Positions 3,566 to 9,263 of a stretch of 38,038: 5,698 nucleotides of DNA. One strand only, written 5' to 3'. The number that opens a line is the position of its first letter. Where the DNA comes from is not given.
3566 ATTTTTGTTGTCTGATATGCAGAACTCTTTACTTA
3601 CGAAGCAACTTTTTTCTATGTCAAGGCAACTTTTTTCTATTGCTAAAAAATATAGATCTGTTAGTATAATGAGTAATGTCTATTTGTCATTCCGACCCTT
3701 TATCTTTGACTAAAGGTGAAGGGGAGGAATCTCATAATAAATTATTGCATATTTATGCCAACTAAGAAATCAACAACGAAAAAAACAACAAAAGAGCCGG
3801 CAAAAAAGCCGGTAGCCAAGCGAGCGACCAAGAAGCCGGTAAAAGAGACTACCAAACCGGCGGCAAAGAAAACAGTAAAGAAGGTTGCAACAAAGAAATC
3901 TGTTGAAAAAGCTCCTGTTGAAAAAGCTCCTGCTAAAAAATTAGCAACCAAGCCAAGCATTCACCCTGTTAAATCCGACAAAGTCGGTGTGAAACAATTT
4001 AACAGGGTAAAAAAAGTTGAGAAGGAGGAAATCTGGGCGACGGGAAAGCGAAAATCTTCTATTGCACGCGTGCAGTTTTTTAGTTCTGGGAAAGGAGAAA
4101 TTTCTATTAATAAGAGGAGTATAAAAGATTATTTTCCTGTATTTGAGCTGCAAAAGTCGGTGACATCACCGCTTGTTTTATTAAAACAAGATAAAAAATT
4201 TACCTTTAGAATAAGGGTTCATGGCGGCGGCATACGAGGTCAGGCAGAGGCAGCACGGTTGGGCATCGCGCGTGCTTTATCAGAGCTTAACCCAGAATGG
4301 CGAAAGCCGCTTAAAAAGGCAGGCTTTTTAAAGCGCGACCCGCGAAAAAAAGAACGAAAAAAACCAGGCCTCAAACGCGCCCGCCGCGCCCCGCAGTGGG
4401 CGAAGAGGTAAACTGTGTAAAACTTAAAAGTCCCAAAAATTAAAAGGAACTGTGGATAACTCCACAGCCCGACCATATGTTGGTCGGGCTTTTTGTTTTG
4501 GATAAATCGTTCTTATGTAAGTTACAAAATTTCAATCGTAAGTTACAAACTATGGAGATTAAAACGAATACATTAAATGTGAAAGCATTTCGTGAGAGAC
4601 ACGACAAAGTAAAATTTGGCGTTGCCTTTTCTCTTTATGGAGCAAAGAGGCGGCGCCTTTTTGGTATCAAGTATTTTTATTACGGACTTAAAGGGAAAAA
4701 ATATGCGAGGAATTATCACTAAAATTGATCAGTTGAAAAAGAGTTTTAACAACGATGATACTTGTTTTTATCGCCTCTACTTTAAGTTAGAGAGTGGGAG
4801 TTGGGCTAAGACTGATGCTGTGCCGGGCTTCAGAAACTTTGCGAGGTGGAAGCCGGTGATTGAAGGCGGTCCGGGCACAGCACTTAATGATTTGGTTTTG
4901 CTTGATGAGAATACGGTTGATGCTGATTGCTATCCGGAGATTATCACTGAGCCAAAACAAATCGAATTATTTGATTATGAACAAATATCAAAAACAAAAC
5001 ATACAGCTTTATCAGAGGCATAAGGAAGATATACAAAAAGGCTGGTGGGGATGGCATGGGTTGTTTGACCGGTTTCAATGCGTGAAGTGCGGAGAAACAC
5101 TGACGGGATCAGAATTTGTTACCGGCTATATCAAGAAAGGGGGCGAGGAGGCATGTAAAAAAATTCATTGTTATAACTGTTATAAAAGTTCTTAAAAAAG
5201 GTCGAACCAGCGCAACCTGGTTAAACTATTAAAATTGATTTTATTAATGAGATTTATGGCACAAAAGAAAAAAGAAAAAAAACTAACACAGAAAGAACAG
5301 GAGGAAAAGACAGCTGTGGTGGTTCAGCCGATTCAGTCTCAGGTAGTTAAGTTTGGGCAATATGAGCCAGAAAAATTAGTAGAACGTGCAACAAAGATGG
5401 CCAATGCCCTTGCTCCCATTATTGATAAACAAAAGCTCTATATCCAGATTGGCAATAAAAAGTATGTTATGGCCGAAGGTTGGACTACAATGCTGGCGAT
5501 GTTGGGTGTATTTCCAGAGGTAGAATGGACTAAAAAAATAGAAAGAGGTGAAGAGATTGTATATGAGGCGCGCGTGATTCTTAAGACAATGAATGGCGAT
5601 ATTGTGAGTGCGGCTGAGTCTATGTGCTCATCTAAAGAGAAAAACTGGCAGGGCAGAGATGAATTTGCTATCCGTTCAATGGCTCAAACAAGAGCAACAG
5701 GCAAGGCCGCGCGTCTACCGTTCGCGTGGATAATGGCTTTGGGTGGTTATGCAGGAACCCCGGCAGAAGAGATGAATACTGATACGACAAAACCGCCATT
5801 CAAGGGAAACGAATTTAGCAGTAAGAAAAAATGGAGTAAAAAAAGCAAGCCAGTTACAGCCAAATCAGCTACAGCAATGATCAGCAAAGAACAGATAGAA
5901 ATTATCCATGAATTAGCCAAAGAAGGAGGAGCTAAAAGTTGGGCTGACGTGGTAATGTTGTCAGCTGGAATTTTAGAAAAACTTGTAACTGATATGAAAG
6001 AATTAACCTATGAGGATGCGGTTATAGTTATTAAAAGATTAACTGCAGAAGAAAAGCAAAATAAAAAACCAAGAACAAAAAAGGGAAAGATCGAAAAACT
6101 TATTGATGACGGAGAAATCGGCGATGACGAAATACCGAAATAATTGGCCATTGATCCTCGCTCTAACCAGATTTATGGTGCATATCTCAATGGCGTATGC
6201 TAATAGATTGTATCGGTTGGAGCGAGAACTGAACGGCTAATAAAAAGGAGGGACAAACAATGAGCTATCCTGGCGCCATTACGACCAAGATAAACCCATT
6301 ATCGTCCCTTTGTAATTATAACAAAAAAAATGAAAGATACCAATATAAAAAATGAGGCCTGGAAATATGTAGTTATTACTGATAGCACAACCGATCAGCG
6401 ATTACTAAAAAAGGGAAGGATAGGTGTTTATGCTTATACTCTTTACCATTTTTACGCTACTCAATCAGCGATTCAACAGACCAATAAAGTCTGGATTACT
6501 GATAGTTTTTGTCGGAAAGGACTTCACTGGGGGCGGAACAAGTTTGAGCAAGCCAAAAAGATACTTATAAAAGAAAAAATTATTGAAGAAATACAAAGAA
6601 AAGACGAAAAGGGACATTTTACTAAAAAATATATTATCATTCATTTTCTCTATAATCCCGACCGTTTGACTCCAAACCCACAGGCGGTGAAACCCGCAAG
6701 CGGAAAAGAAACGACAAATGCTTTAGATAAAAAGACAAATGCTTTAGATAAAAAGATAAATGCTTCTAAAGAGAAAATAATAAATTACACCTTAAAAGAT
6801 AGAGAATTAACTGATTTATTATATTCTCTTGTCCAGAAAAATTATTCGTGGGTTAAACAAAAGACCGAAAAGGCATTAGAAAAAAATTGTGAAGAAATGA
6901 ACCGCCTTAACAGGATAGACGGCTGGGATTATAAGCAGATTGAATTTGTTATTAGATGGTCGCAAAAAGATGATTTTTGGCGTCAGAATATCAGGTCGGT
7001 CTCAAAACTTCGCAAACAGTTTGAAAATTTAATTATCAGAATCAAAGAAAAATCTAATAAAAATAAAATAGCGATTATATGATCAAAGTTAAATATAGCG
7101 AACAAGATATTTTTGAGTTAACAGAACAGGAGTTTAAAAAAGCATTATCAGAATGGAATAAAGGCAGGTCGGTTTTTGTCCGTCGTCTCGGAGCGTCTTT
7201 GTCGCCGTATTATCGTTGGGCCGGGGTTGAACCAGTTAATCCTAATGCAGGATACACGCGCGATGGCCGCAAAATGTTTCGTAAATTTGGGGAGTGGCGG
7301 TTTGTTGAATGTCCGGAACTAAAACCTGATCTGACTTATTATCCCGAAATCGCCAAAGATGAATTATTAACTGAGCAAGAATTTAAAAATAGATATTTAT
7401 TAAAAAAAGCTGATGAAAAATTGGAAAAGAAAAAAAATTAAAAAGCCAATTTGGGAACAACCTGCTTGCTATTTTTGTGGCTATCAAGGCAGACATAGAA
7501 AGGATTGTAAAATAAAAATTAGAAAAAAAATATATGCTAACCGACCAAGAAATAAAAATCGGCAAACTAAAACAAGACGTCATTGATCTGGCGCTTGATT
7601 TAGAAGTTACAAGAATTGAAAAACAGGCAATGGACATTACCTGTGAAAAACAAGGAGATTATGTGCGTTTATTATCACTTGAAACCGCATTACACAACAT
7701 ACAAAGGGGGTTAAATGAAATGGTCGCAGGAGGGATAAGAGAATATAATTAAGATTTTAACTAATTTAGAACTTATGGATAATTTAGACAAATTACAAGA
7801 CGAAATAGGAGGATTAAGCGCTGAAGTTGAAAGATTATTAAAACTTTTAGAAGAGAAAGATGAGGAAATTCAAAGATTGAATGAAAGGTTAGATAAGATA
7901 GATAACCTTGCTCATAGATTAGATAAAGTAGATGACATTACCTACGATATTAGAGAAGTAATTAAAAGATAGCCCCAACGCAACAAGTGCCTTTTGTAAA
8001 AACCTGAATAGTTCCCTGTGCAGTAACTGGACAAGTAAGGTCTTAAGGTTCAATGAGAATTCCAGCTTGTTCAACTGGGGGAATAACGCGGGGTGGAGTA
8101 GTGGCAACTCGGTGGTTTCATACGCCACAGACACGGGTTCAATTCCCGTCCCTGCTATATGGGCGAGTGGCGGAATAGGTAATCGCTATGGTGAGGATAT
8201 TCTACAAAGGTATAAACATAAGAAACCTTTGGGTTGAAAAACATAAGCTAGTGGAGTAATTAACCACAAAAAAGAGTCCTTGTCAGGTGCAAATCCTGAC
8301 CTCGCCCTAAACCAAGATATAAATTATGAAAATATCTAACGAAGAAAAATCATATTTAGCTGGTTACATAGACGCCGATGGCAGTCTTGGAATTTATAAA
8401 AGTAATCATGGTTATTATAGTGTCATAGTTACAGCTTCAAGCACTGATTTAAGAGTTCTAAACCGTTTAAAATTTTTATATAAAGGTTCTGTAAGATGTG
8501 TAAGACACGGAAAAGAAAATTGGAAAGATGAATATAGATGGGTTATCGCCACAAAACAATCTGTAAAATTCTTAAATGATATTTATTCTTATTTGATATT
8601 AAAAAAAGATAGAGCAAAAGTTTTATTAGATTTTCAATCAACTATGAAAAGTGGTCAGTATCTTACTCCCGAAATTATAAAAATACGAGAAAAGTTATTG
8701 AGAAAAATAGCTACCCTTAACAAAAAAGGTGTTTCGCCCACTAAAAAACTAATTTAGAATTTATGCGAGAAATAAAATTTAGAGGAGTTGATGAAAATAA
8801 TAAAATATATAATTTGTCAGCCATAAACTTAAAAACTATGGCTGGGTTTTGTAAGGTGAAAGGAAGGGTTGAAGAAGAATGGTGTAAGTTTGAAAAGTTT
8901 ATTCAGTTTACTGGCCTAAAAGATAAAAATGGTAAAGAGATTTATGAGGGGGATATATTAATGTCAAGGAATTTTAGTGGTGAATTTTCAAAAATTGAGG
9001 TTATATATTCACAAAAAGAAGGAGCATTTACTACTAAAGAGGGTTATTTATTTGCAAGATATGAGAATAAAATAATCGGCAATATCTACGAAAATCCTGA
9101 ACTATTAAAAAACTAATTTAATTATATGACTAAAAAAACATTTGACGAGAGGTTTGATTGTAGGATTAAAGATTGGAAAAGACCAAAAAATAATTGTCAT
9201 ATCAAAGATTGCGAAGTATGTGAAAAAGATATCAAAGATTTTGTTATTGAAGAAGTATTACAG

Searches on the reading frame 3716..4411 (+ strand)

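Call 52: search_protein_families(library=pfam, proteins=[window:3716-4411:+], max_evalue=0.01)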
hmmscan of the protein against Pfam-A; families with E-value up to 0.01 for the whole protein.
window:3716-4411:+ (231 aa): 1 family
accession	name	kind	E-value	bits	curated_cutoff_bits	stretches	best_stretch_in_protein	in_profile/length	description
PF00380.25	Ribosomal_S9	-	3.6e-42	144.1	22.5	1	110-231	1-121/121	Ribosomal protein S9/S16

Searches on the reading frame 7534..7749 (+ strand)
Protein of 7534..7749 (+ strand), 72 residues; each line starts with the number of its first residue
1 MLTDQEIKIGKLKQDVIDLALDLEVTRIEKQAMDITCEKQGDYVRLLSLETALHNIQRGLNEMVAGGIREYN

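Call 57: search_protein_families(library=pfam, proteins=[window:7534-7749:+], max_evalue=0.05)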
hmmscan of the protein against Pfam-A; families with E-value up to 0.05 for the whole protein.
window:7534-7749:+ (72 aa): 1 family
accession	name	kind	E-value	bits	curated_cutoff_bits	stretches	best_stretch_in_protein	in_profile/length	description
PF10473.14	CENP-F_leu_zip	-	0.012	16.1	34.5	1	7-62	59-112/140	Leucine-rich repeats of kinetochore protein Cenp-F/LEK1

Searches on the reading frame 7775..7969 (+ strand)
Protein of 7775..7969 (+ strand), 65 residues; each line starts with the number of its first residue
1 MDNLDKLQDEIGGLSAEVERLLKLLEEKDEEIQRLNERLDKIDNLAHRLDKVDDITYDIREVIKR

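Call 57: search_protein_families(library=pfam, proteins=[window:7775-7969:+], max_evalue=0.05)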
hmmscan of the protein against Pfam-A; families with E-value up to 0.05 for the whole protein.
window:7775-7969:+ (65 aa): 19 families
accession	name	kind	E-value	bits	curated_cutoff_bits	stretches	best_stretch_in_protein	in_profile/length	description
PF21928.1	XLF_CC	-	8e-05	22.9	27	1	14-40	20-46/53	XLF protein coiled-coil region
PF11932.13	DUF3450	-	0.004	16.9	32.6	1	2-50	51-99/241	Protein of unknown function (DUF3450)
PF24611.2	Spectrin_Anc-1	-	0.0043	17.8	33.2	1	3-60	33-90/115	Nuclear anchorage protein 1, spectrin-like repeat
PF12998.12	ING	-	0.0067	17.4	23.9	1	4-41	2-39/102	Inhibitor of growth proteins N-terminal histone-binding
PF06103.16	DUF948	-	0.0076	16.8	37.2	1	4-51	35-79/89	Bacterial protein of unknown function (DUF948)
PF12329.13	TMF_DNA_bd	-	0.0082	16.5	35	1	4-42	35-73/74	TATA element modulatory factor 1 DNA binding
PF14712.11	Snapin_Pallidin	-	0.0096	16.8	29.6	1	6-62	31-84/89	Snapin/Pallidin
PF04728.18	LPP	-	0.0096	16.7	29.1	0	5-42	10-47/53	Lipoprotein leucine-zipper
PF04859.17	DUF641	-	0.011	16.5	27.6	1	5-51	80-126/127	Plant protein of unknown function (DUF641)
PF00435.27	Spectrin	-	0.012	16.5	29.9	1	8-49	26-67/105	Spectrin repeat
PF18595.6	Nuf2_DHR10-like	-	0.016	15.7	28.4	1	11-51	28-68/117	Nuf2, DHR10-like domain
PF10046.14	BLOC1_2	-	0.026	15.3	33.4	1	6-51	38-86/96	Biogenesis of lysosome-related organelles complex-1 subunit 2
PF10158.14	LOH1CR12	-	0.026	15.1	24.7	1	6-58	53-105/131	Tumour suppressor protein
PF04048.20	Sec8_N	-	0.026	14.8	26.8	1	2-56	79-133/142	Exocyst complex component Sec8 N-terminal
PF05565.16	Sipho_Gp157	-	0.035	14.6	28.6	1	14-62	5-52/162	Siphovirus Gp157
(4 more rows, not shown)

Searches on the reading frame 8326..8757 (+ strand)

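Call 11: search_protein_families(library=pfam, proteins=[window:8326-8757:+], max_evalue=0.01)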
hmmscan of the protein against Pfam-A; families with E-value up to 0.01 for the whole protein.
window:8326-8757:+ (143 aa): 3 families
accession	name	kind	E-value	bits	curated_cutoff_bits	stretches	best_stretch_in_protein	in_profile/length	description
PF14528.11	LAGLIDADG_3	-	7.5e-06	26.6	22.5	1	7-85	3-80/82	LAGLIDADG-like domain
PF00961.24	LAGLIDADG_1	-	6.8e-05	24.1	23.1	1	11-104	1-99/102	LAGLIDADG endonuclease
PF10298.14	WhiA_N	-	0.0066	16.9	23.4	0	5-83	2-79/86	WhiA N-terminal LAGLIDADG-like domain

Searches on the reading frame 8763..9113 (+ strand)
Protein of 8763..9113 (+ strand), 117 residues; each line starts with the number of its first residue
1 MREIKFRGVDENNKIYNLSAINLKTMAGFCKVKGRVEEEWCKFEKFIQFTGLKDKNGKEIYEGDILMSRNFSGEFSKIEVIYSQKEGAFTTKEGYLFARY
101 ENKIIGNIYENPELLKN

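Call 57: search_protein_families(library=pfam, proteins=[window:8763-9113:+], max_evalue=0.05)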
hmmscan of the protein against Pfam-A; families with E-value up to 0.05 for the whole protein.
window:8763-9113:+ (117 aa): 1 family
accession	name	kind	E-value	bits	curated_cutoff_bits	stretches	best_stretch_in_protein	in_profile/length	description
PF09643.15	YopX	-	1e-18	68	22.4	1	5-116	1-128/128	YopX protein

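Call 58: search_protein_families(library=phrogs, proteins=[window:8763-9113:+], max_evalue=0.01)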
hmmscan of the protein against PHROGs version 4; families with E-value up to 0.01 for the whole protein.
window:8763-9113:+ (117 aa): 4 families
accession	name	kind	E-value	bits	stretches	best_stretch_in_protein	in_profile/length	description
phrog_98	-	unknown function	7.7e-27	95.1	1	1-116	25-151/208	-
phrog_8684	-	unknown function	1.2e-12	49.1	1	1-82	2-97/164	-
phrog_24347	-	unknown function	2.8e-07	31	1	43-115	169-241/245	-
phrog_9246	-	unknown function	0.00041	21.5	1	34-67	41-74/82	-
